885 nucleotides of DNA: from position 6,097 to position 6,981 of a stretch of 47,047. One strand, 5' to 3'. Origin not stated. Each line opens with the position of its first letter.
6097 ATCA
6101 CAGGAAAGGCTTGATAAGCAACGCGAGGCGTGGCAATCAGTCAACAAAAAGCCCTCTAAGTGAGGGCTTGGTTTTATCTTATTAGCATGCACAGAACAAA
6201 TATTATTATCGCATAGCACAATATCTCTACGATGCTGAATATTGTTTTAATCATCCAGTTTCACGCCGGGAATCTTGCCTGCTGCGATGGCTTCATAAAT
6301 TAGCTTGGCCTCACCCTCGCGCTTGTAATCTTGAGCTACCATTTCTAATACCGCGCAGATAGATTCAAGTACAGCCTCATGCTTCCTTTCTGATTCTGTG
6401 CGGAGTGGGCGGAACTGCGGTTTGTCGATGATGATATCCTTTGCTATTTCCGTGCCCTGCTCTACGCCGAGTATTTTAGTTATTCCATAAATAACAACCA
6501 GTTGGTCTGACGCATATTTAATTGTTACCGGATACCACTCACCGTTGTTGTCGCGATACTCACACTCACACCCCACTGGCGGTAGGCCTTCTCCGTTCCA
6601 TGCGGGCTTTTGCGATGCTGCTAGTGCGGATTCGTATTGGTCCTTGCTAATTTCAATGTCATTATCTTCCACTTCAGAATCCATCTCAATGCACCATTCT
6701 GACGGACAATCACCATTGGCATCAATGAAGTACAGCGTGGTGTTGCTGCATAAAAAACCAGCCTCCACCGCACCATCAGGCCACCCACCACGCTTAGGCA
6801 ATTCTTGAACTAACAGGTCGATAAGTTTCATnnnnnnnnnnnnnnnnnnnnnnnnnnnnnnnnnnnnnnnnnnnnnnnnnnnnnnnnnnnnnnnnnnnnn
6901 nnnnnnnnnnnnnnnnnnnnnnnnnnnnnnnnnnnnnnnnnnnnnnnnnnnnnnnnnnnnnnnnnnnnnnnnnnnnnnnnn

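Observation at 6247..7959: Five-gene leftward cassette of unknown function between head-morphogenesis and lysis genes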

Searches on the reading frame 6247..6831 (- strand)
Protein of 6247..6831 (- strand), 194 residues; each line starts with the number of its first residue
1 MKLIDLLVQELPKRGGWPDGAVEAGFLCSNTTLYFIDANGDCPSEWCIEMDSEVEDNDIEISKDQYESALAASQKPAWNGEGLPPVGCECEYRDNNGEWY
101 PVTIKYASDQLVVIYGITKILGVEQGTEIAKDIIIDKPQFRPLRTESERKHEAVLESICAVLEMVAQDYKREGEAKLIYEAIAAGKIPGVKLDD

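Call 4: search_protein_families(library=pfam, proteins=[window:6247-6831:-], max_evalue=1)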
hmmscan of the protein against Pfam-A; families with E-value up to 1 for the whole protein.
window:6247-6831:- (194 aa): 0 families

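Call 5: search_protein_families(library=phrogs, proteins=[window:6247-6831:-], max_evalue=0.01)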
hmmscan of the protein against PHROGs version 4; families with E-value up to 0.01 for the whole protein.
window:6247-6831:- (194 aa): 6 families
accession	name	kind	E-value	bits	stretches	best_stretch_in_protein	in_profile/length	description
phrog_7798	-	unknown function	1.6e-49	170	1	1-194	1-221/221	-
phrog_3483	-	unknown function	8.7e-14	52.9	1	60-181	53-171/183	-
phrog_34383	-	unknown function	7.6e-10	40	1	1-56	1-55/85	-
phrog_26870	-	unknown function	1.2e-05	26.4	1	3-74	7-83/236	-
phrog_30798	-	unknown function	2.5e-05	24.9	1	77-117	78-120/184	-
phrog_9639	-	unknown function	0.0056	18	1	83-114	4-35/73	-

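Call 13: search_solved_structures(query=window:6247-6831:-, max_evalue=10)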
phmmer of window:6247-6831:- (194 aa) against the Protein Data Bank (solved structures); distinct sequences matched with E-value up to 10: 8.
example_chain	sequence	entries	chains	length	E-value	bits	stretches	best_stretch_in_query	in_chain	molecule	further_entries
9ot8_A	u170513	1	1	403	0.053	16.3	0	74-106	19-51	FN3con-9 - FN3con-41 fusion,Galectin-3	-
3fdr_A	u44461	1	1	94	0.15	14.8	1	5-45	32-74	Tudor and KH domain-containing protein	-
2diq_A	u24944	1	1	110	0.2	14.4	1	5-45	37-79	Tudor and KH domain-containing protein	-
5j39_A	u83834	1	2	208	0.36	13.6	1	5-48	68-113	Tudor and KH domain-containing protein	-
6pi7_A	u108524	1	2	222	0.37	13.6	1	5-47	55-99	Tudor and KH domain-containing protein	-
6b57_A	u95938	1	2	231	0.43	13.4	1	5-47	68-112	Tudor and KH domain-containing protein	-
4u3h_A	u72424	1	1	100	0.73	12.6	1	75-109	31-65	FN3con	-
9drl_A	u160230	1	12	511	5.3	9.8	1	102-176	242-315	T33-549_B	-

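Call 16: search_protein_families(library=ncbifam, proteins=[window:6247-6831:-], max_evalue=1)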
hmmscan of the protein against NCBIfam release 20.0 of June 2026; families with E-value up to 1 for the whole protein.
window:6247-6831:- (194 aa): 1 family
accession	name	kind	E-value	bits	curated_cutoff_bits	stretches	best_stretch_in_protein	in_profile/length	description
NF033838.0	PspC_subgroup_1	exception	0.22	10.2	700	1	20-46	602-628/684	pneumococcal surface protein PspC, choline-binding form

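Call 17: search_protein_families(library=padloc, proteins=[window:6247-6831:-], max_evalue=1)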
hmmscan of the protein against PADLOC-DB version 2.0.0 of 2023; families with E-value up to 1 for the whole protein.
window:6247-6831:- (194 aa): 0 families

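Call 18: find_homologous_proteins(query=window:6247-6831:-)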
Query window:6247-6831:- (194 aa): 3229 proteins with E <= 0.001 among 3430 candidates; the best 120 are listed.
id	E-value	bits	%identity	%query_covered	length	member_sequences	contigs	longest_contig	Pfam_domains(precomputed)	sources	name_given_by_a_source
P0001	1.1e-126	438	99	100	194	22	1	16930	-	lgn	-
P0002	2.9e-125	433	98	100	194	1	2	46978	-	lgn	-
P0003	2.3e-122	424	98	100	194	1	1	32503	-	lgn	-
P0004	3.4e-86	306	73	100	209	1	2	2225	-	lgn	-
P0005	6.6e-86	305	72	100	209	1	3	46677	-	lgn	-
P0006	1.0e-85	304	74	100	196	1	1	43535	-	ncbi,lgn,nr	ncbi:hypothetical protein LOH90_004332 [Salmonella enterica]|nr:hypothetical protein [Salmonella ent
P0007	7.5e-85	302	76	100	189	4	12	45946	-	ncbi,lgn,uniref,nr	ncbi:hypothetical protein KGB42_gp64 [Salmonella phage Seszw_1]|uniref:Uncharacterized protein n=1 T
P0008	3.6e-84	299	75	100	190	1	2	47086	-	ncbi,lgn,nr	ncbi:hypothetical protein CHO22_003605 [Escherichia coli]|nr:hypothetical protein [Escherichia coli]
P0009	3.2e-83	296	69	100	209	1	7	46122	-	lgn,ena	-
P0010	7.0e-83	295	71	100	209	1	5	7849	-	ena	-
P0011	1.0e-82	295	72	100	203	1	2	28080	-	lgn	-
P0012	2.0e-82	294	72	100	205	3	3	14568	-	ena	-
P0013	5.2e-82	292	71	100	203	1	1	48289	-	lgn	-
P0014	6.7e-82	292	70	100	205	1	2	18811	-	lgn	-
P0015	1.2e-81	291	71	100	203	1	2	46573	-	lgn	-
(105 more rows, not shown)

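Call 24: predict_structure(alignment_id=A1)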
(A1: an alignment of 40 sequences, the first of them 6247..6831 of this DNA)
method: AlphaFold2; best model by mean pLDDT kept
length: 194 residues; sequences in the alignment: 40
mean_pLDDT: 82.4   pTM: 0.53
mean pLDDT of the five models: 82.4, 80.8, 80.0, 78.4, 75.3
residues with pLDDT >= 90: 31; 70-90: 147; 50-70: 16; < 50: 0
segments of 3 or more residues with pLDDT < 50: none
pLDDT, mean of each block of 10 residues (from residue 1): 85 90 82 90 86 75 88 78 88 86 88 79 75 86 83 80 70 79 84 73
secondary structure, 60 per line:
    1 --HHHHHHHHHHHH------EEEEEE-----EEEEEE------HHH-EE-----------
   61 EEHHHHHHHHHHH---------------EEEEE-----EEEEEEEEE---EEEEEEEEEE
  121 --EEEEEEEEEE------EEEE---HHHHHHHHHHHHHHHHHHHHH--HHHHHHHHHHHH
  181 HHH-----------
elements in order: H3-14 E21-26 E32-37 H63-73 E89-93 E99-107 E111-120 E123-132 E139-142 H146-166 H169-183

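Call 61: search_protein_families(library=pfam, alignment_id=A1, max_evalue=0.1)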
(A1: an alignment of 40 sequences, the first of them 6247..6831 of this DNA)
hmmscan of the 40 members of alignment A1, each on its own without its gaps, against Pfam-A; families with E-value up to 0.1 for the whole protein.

A. member 1, window:6247-6831:- (194 aa): 0 families

B. families by the number of members that match (of 40 scanned): 1 family
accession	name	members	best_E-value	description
PF09346.15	SMI1_KNR4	1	0.046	SMI1 / KNR4 family (SUKH-1)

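Call 86: fold_search(model_id=the predicted structure, library=viral)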
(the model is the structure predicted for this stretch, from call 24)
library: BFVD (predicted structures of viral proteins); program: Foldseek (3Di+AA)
matches with E <= 10: 1503; with E <= 0.001: 23
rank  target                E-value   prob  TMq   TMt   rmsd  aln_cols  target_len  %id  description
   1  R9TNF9                1.1e-10  1.00  0.37  0.26  15.3       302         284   23  Uncharacterized protein [Aeromonas phage pIS4-A]
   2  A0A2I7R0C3            6.4e-08  1.00  0.40  0.29  18.6       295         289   19  (no name in the UniProt tables at hand)
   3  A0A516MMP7            6.8e-08  1.00  0.50  0.51   6.0       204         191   21  (no name in the UniProt tables at hand)
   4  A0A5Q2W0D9            1.3e-07  1.00  0.32  0.32  11.7       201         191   17  (no name in the UniProt tables at hand)
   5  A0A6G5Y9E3            1.9e-07  1.00  0.35  0.38  16.6       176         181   27  (no name in the UniProt tables at hand)
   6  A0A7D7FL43            4.4e-06  1.00  0.29  0.41  11.7       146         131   21  (no name in the UniProt tables at hand)
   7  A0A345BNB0            4.7e-06  1.00  0.36  0.45  11.4       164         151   22  (no name in the UniProt tables at hand)
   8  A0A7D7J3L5            6.6e-06  1.00  0.28  0.47   6.5       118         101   33  (no name in the UniProt tables at hand)
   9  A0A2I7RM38            2.5e-05  1.00  0.26  0.25  16.8       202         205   20  (no name in the UniProt tables at hand)
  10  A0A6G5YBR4            2.6e-05  1.00  0.35  0.65   1.4        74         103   39  (no name in the UniProt tables at hand)
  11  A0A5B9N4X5            3.1e-05  1.00  0.31  0.31  16.5       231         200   17  (no name in the UniProt tables at hand)
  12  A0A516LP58            3.5e-05  1.00  0.34  0.37  16.1       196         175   13  (no name in the UniProt tables at hand)
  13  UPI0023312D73         6.2e-05  1.00  0.31  0.54   5.5        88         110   31  (no name look-up for this kind of identifier)
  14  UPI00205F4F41         6.2e-05  1.00  0.32  0.33  11.3       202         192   18  (no name look-up for this kind of identifier)
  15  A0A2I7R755            7.4e-05  1.00  0.37  0.38  11.4       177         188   20  (no name in the UniProt tables at hand)
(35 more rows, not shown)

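Call 91: search_dna_similar(query=window:6247-6831:-, collection=phages, mode=protein, max_rows=40, rows=spread, max_evalue=0.001)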
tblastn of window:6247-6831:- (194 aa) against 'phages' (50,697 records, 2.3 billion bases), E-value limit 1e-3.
Records with a match: 252; places in all: 252; records where one place covers at least 80% of the query: 147.
Best place of each record, by identity: 60-80% 13; <60% 239.
By first word of the organism name: Klebsiella 88; Salmonella 83; Escherichia 30; Pseudomonas 16; Vibrio 11; Erwinia 5; Shigella 2; Pantoea 2; Pectobacterium 2; Lederbergvirus 2; and 8 more.
By host as written in the record: Klebsiella pneumoniae 52; - 29; Salmonella enterica subsp. enterica serovar Typhimurium 23; Escherichia coli 13; Salmonella sp. 8; Salmonella enterica 6; Pseudomonas syringae 7C 5; Salmonella enterica subsp. enterica serovar Enteritidis 4; and 72 more.
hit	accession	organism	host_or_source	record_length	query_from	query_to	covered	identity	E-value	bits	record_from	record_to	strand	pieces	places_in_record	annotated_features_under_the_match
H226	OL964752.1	Salmonella phage seszw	-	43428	1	194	100%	75.5%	1e-85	280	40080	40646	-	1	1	hypothetical protein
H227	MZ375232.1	Salmonella phage seszw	Salmonella enterica subsp. enterica ...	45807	1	194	100%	75.5%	1e-85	280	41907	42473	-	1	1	hypothetical protein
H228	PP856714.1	Salmonella phage vB_STmST19_KE12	Salmonella enterica subsp. enterica ...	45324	1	193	99%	55.3%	4e-58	201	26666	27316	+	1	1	hypothetical protein (x2)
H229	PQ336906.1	Salmonella phage CHRF_10034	Salmonella enterica subsp. enterica ...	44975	1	194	100%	53.6%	2e-56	196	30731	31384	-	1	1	hypothetical protein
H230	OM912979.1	Salmonella phage CF-SP1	Salmonella enterica subsp. enterica ...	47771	1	194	100%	51.6%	2e-54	191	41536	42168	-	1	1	hypothetical protein (x2)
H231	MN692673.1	Salmonella phage VB_StyS_BS5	Salmonella sp.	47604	1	194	100%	49.1%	1e-45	166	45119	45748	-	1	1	hypothetical protein (x2)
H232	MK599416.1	Salmonella phage Akira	Salmonella enterica subsp. enterica ...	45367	1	194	100%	45.9%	1e-36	140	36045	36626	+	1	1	hypothetical protein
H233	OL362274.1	Escherichia phage HC6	Escherichia coli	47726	1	194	100%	45.5%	5e-42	155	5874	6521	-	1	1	hypothetical protein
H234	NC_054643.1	Salmonella phage SeSz-2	Salmonella enterica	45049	1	194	100%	44.8%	3e-41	153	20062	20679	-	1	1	hypothetical protein (x2)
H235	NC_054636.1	Shigella phage Sf11 SMD-2017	Shigella flexneri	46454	1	194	100%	44.3%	6e-22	192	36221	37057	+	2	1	hypothetical protein | HNH endonuclease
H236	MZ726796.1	Escherichia phage vB_EcoS_ASO78B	Escherichia coli O78 Strain ECL23026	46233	1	194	100%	41.3%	3e-35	136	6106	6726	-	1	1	hypothetical protein (x2)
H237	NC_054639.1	Salmonella phage Skate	Salmonella enterica subsp. enterica ...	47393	1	194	100%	39.7%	2e-15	133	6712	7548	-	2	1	hypothetical protein (x2)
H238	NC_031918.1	Salmonella phage 64795_sal3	Salmonella enterica subsp. Typhimurium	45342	1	194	100%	38.5%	3e-30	121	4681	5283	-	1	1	hypothetical protein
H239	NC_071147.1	Klebsiella phage KP591P1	Klebsiella pneumoniae DA591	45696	1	194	100%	38.0%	2e-12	119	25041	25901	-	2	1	hypothetical protein (x2)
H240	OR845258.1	Escherichia phage ECO95 1-6-1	Escherichia coli O157:H7 ATCC 43895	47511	1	194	100%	37.6%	1e-28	117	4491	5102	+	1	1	record has no annotation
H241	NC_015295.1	Erwinia phage phiEt88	-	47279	1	194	100%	36.3%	1e-25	108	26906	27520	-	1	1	hypothetical protein | DksA-like zinc-finger protein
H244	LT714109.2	Lederbergvirus BTP1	Salmonella enterica sub species ...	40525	1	193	99%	34.0%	1e-24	105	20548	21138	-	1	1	hypothetical protein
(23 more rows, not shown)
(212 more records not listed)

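Call 93: get_annotated_region(hit=H244, flank=3500)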
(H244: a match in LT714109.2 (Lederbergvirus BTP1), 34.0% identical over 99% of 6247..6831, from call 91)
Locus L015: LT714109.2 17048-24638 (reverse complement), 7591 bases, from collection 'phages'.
description: Salmonella virus BTP1 genome assembly, chromosome: BTP1.
organism: Lederbergvirus BTP1 (NCBI taxid 1934252)
taxonomy: Viruses; Duplodnaviria; Heunggongvirae; Uroviricota; Caudoviricetes; Lederbergvirus
host: -; source: Salmonella enterica sub species enterica serovar Typhimurium strain D23580 supernatant; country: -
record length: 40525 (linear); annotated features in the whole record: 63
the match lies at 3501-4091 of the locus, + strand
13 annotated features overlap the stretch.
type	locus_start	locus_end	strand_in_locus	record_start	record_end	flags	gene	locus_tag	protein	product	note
CDS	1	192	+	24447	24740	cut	abc2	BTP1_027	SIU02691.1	anti-RecBCD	locus_tag in D23580 genome STMMW_03431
CDS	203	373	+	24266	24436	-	-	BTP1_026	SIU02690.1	hypothetical protein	locus_tag in D23580 genome STMMW_03422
CDS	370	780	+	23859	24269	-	eaE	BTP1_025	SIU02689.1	EaE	locus_tag in D23580 genome STMMW_03421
CDS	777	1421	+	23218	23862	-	-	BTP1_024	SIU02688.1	hypothetical protein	locus_tag in D23580 genome STMMW_03411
CDS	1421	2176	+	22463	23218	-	-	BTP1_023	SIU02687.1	hypothetical protein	locus_tag in D23580 genome STMMW_03391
CDS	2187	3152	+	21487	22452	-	eaA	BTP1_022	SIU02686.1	EaA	locus_tag in D23580 genome STMMW_03381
CDS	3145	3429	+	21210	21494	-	-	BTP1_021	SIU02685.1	hypothetical protein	locus_tag in D23580 genome STMMW_03371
CDS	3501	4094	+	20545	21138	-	-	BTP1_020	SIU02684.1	hypothetical protein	locus_tag in D23580 genome STMMW_03361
CDS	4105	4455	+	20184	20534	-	xis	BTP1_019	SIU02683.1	excisionase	locus_tag in D23580 genome STMMW_03351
CDS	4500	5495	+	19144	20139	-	int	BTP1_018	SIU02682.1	Integrase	locus_tag in D23580 genome STMMW_03341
CDS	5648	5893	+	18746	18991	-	-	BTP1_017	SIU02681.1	hypothetical protein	locus_tag in D23580 genome STMMW_03931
CDS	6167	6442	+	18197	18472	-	gtrA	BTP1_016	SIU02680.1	bactoprenol-linked glucose transferase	locus_tag in D23580 genome STMMW_03921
CDS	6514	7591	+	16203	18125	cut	gtrC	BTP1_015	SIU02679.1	O-polysaccharide acetyltransferase protein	locus_tag in D23580 genome STMMW_03911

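Call 94: get_annotated_region(hit=H241, flank=2500)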
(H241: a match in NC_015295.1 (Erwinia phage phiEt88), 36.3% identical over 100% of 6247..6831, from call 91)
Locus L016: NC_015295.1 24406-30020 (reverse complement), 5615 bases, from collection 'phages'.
description: Erwinia phage phiEt88, complete genome.
organism: Erwinia phage phiEt88 (NCBI taxid 925984)
taxonomy: Viruses; Duplodnaviria; Heunggongvirae; Uroviricota; Caudoviricetes
host: -; source: -; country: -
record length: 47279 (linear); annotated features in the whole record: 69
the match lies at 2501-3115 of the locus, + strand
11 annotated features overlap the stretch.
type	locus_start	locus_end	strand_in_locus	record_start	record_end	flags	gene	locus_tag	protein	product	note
CDS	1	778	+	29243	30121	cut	-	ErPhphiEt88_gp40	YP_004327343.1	RecT-like ssDNA annealing protein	-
CDS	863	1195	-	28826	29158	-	-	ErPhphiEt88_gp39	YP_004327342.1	hypothetical protein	-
CDS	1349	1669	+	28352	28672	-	ea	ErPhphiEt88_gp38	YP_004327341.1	similar to Eae protein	-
CDS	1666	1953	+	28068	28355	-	-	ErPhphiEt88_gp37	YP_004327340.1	hypothetical protein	-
CDS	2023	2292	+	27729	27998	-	-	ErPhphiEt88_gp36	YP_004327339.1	replication initiation protein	-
CDS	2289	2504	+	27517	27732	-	-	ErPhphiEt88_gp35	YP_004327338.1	DksA-like zinc-finger protein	-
CDS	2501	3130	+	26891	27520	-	-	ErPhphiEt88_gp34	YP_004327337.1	hypothetical protein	-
CDS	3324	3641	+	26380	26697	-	-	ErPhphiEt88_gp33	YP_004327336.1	hypothetical protein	-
CDS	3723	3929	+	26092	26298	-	hkaC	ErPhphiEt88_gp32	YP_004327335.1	probable excisionase HkaC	-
CDS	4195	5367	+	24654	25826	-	-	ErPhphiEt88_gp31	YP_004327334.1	tyrosine-type recombinase/integrase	-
CDS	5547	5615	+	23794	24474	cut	-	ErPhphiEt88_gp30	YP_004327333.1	hypothetical protein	-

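Call 102: search_solved_structures(query=A1, max_evalue=10)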
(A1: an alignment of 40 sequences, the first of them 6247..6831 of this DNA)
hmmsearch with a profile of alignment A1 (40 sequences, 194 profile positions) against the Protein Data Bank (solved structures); distinct sequences matched with E-value up to 10: 2.
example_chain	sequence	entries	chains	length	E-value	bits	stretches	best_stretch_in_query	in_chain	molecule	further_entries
3g5j_A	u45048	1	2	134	0.19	14.7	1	128-179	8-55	Putative ATP/GTP binding protein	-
1p6p_A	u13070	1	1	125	0.3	14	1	72-139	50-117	Fatty acid-binding protein, liver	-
